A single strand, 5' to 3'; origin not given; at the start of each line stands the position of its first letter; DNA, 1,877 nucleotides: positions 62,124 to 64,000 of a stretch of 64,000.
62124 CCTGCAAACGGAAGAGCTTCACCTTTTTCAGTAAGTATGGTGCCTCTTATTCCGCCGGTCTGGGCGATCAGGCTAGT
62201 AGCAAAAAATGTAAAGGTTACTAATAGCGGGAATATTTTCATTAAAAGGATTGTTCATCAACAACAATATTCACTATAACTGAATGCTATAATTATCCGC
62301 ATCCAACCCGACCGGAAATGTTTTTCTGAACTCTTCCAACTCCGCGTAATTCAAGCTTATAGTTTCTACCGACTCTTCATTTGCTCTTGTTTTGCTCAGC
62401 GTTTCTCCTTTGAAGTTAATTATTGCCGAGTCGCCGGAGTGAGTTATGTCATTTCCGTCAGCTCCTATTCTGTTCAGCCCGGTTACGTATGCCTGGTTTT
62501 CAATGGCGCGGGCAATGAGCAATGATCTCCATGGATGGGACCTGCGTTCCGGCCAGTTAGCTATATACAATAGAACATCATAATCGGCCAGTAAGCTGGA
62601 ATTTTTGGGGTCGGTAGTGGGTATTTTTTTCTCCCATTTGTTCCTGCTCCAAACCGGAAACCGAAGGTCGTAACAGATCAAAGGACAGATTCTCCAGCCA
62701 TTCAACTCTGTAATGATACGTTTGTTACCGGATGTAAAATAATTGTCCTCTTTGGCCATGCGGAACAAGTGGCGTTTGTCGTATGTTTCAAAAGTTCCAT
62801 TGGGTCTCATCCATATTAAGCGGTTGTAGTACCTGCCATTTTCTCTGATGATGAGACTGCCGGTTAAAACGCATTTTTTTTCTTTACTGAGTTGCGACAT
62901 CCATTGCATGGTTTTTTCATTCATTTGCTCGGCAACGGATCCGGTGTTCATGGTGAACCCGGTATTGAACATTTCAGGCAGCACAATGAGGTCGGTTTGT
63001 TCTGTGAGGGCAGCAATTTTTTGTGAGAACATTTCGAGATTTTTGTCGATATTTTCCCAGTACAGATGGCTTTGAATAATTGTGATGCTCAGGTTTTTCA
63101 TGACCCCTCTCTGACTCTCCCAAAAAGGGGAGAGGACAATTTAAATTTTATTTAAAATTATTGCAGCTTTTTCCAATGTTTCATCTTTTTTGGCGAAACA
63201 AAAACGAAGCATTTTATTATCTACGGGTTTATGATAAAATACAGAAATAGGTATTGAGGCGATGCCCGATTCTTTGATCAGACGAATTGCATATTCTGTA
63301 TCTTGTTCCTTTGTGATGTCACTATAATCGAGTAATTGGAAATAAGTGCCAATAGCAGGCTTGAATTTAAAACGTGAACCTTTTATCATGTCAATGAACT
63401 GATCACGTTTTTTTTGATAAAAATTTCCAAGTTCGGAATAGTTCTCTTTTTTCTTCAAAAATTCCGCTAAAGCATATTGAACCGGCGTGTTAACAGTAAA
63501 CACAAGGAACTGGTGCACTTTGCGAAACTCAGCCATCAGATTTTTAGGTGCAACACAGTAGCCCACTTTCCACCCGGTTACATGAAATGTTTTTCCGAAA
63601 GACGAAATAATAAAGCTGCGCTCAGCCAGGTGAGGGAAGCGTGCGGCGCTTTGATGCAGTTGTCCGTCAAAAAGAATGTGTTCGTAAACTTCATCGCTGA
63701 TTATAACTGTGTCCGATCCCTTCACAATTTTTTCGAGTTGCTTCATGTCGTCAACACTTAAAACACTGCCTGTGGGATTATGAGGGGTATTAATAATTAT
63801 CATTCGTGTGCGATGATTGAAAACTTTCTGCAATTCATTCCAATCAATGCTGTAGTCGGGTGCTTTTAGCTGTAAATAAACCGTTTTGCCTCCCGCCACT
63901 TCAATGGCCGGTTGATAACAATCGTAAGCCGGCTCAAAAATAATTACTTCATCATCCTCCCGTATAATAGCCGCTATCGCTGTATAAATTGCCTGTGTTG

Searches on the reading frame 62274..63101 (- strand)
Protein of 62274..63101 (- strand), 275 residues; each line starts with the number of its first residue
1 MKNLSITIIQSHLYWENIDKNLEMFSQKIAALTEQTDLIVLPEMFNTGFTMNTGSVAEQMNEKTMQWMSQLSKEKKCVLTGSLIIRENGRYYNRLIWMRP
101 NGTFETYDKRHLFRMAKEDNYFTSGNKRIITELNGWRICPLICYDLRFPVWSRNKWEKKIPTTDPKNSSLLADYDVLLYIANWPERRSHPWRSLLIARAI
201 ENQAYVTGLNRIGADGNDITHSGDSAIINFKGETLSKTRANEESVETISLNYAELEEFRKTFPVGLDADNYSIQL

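Call 47: search_protein_families(library=pfam, proteins=[window:62274-63101:-], max_evalue=0.001)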
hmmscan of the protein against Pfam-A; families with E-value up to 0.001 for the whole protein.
window:62274-63101:- (275 aa): 1 family
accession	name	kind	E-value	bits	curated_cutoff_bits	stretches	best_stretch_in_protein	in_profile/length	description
PF00795.27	CN_hydrolase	-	6.6e-33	114.6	23.2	1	8-259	4-255/256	Carbon-nitrogen hydrolase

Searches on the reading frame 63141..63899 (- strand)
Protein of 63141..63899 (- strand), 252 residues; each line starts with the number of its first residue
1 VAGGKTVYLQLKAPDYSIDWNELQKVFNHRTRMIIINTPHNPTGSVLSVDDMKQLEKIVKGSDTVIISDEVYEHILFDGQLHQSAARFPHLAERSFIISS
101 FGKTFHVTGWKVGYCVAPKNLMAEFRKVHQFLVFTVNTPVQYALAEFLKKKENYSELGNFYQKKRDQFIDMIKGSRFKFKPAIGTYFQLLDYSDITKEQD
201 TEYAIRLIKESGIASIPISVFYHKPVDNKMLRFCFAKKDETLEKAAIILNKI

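Call 47: search_protein_families(library=pfam, proteins=[window:63141-63899:-], max_evalue=0.001)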
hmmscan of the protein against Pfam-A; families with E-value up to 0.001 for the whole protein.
window:63141-63899:- (252 aa): 1 family
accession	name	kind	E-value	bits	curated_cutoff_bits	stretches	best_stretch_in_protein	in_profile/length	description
PF00155.27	Aminotran_1_2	-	7.8e-37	127.7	19.7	1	2-246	111-358/361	Aminotransferase class I and II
